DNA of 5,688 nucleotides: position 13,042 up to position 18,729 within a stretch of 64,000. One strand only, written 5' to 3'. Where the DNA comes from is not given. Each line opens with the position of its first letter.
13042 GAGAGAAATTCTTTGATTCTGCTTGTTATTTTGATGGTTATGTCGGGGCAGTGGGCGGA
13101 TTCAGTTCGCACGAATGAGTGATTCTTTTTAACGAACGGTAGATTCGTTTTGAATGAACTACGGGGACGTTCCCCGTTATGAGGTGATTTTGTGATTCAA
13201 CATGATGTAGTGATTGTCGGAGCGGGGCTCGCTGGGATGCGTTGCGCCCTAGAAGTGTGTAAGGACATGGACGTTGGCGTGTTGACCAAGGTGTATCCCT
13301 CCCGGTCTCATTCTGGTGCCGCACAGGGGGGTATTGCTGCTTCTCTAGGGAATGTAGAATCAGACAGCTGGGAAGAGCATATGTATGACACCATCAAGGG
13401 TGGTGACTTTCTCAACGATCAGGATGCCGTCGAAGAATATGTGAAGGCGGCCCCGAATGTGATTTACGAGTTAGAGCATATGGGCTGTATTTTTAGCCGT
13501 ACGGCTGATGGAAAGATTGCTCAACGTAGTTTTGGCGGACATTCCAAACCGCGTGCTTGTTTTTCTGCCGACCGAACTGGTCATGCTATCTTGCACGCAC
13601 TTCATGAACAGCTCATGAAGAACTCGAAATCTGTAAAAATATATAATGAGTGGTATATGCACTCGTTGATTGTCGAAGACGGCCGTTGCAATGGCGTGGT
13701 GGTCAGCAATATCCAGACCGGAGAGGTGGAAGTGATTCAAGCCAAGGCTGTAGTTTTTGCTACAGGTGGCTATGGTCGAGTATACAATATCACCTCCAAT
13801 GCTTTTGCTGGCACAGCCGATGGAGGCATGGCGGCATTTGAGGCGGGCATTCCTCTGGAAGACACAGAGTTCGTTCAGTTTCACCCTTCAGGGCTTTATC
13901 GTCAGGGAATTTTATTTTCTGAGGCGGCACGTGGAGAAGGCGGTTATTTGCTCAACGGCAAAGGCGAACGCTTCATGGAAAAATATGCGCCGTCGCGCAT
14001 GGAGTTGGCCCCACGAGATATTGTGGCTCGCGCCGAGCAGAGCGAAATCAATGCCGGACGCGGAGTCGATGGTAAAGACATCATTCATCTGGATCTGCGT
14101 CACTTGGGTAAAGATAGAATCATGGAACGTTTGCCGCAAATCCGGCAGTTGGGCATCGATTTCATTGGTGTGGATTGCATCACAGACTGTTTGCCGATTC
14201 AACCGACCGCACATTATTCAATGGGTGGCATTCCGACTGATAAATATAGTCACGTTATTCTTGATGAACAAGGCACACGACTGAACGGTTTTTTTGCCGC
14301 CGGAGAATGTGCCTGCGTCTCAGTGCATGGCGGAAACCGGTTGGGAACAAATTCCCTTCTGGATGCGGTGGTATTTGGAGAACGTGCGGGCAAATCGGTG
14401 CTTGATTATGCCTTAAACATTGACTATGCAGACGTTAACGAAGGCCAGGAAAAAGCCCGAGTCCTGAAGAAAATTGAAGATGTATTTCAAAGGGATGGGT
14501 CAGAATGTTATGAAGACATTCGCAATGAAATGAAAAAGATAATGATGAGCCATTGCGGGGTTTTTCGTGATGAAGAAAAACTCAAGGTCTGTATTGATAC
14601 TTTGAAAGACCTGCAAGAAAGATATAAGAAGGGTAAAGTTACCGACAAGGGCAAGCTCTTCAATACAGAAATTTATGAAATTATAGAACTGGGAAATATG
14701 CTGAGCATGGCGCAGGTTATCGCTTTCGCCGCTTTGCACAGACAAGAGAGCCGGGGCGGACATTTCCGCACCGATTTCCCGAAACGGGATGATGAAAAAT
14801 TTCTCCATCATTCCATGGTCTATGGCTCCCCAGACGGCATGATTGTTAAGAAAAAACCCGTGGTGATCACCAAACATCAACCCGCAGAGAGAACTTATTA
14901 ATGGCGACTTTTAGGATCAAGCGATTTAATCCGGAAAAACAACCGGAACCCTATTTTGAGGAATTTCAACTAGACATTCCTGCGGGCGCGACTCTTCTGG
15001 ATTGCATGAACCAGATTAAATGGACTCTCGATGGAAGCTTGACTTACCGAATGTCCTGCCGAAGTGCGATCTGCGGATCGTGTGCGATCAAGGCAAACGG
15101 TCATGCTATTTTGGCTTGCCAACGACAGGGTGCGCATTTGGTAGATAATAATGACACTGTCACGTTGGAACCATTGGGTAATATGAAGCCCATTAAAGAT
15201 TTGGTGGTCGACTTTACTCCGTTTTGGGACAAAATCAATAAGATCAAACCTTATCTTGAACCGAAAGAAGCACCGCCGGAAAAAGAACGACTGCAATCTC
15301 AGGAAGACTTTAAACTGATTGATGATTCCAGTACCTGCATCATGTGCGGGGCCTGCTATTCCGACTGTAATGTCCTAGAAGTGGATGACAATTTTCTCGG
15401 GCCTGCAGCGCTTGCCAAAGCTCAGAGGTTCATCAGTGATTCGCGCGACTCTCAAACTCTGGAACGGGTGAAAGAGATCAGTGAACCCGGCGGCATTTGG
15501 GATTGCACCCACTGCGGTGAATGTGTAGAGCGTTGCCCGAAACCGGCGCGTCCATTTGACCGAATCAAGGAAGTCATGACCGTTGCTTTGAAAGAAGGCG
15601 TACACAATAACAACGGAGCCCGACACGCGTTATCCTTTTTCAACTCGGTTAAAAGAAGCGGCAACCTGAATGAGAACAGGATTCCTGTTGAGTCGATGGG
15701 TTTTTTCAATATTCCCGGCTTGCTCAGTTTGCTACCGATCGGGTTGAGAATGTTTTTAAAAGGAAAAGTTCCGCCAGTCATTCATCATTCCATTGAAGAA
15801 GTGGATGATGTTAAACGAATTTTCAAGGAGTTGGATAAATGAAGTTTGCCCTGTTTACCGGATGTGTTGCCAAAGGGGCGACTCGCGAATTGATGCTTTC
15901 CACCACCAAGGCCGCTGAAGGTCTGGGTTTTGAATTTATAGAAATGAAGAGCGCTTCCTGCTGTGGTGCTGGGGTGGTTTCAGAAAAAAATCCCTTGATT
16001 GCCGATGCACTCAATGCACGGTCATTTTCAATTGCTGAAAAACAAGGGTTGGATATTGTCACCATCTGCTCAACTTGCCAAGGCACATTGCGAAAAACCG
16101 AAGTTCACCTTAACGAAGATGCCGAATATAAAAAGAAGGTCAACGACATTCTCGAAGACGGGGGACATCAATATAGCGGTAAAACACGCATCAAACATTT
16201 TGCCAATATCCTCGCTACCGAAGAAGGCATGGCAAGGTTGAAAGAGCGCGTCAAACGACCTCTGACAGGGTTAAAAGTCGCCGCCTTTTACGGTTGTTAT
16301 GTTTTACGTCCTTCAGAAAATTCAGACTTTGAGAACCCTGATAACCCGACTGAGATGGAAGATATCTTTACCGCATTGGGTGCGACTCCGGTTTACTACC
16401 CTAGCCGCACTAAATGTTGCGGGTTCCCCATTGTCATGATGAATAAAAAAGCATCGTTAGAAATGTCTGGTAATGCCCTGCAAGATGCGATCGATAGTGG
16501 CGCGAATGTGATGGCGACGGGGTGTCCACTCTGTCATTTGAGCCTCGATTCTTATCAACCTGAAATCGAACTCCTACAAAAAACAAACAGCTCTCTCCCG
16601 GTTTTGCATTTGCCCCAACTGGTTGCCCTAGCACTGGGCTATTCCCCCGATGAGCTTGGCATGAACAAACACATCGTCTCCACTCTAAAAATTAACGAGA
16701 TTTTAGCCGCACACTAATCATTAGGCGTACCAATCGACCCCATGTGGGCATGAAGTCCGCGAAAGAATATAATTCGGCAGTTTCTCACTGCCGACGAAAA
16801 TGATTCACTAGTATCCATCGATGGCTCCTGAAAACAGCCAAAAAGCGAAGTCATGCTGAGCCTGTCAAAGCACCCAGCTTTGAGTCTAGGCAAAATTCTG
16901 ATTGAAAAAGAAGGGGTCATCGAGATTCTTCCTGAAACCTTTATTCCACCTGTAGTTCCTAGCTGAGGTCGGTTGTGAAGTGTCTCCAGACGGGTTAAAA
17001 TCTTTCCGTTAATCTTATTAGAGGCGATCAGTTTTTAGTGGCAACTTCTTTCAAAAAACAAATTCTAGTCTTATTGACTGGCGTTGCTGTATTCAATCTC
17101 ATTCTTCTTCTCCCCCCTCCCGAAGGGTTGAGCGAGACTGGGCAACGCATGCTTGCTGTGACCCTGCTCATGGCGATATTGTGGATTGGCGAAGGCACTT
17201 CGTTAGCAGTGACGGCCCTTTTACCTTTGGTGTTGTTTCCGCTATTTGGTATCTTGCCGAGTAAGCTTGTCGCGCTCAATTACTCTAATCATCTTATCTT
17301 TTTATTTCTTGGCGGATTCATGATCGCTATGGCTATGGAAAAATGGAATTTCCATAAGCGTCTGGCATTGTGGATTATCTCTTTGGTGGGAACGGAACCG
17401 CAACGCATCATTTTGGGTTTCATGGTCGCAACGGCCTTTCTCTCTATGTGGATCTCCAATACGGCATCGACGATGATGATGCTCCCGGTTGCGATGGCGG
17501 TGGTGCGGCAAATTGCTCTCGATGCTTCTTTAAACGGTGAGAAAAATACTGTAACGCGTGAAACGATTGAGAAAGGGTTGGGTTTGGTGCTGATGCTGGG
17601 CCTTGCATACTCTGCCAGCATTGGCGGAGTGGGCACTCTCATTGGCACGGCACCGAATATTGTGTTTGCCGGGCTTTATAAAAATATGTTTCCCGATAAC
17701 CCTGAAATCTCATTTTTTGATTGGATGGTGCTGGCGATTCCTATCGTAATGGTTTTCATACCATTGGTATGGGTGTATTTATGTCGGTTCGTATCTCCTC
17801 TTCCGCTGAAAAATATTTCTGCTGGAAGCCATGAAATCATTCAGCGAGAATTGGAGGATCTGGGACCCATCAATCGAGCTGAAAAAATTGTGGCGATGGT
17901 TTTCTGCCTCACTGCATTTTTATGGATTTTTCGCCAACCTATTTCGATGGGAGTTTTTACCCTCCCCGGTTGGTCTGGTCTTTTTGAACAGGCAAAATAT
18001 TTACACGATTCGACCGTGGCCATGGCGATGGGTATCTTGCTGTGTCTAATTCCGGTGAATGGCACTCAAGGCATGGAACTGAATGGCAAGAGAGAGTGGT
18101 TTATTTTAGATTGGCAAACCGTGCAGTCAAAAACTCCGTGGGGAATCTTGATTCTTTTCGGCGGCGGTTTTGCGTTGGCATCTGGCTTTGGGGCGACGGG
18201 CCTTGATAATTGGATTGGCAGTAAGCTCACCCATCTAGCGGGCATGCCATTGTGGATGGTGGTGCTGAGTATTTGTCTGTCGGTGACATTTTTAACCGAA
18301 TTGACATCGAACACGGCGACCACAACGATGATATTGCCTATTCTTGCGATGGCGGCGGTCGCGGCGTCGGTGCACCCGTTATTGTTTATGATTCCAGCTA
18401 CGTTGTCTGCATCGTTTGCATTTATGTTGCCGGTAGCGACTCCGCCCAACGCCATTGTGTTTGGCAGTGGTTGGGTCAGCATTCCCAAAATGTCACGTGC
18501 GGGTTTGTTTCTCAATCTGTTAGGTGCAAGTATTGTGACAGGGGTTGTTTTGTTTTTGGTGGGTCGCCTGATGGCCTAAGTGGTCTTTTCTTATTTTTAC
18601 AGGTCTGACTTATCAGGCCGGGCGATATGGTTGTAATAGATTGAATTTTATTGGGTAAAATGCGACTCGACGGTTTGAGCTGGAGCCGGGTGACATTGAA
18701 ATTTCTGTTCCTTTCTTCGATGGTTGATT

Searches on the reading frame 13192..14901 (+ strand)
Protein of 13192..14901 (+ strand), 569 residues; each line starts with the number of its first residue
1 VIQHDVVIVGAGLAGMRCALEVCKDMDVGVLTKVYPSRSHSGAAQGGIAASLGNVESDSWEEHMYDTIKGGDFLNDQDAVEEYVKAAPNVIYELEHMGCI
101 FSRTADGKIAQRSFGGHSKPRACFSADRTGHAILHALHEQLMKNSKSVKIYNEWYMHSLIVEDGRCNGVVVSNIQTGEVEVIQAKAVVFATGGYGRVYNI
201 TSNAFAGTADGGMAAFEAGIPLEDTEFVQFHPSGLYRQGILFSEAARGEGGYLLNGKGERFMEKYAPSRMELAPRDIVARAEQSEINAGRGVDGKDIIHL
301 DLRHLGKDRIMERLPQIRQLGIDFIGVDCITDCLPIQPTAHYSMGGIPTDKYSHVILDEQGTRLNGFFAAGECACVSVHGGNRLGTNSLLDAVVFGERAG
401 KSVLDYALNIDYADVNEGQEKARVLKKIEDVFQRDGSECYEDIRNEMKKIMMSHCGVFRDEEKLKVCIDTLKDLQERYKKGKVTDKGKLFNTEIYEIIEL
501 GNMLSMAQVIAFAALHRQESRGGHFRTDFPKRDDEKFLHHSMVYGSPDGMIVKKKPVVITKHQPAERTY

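Call 70: search_protein_families(library=pfam, proteins=[window:13192-14901:+], max_evalue=0.00001)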
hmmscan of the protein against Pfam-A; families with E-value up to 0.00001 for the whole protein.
window:13192-14901:+ (569 aa): 6 families
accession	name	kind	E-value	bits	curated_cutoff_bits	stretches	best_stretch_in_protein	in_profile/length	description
PF00890.30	FAD_binding_2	-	1.5e-104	351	20.4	1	5-389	1-414/414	FAD binding domain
PF02910.25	Succ_DH_flav_C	-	2.9e-43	147.4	20.8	1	444-569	1-130/130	Fumarate reductase flavoprotein C-term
PF01134.28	GIDA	-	7.7e-07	28.9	22.1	1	5-198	1-155/391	Glucose inhibited division protein A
PF07992.20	Pyr_redox_2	-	1.5e-06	28.3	26.1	0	4-201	1-117/291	Pyridine nucleotide-disulphide oxidoreductase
PF01266.30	DAO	-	1.8e-06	28.2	27.9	0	5-194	1-205/353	FAD dependent oxidoreductase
PF03486.20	HI0933_like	-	8.7e-06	25.8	50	0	123-379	101-225/244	HI0933-like protein Rossmann domain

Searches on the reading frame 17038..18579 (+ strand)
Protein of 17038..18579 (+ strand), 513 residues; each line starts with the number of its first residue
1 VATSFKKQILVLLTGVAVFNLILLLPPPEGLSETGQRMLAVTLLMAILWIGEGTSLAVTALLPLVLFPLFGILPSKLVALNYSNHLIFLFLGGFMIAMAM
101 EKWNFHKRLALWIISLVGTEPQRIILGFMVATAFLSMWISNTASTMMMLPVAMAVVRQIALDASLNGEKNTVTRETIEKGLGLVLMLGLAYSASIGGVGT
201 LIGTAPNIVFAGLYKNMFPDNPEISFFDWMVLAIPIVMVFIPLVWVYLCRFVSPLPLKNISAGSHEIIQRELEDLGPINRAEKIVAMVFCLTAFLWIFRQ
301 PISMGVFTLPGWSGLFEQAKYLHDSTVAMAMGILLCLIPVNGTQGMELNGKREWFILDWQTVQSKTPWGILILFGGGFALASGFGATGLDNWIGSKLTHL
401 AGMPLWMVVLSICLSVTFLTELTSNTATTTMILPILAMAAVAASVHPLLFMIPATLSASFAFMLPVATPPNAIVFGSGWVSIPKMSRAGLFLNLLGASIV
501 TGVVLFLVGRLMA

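Call 70: search_protein_families(library=pfam, proteins=[window:17038-18579:+], max_evalue=0.00001)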
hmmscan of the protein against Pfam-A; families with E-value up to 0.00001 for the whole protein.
window:17038-18579:+ (513 aa): 2 families
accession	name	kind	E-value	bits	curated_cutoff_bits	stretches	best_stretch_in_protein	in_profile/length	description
PF00939.25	Na_sulph_symp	-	5.3e-86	289.9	27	1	7-503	2-461/472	Sodium:sulfate symporter transmembrane region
PF03600.22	CitMHS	-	1.6e-55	189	31.9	1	47-452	2-333/336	Citrate transporter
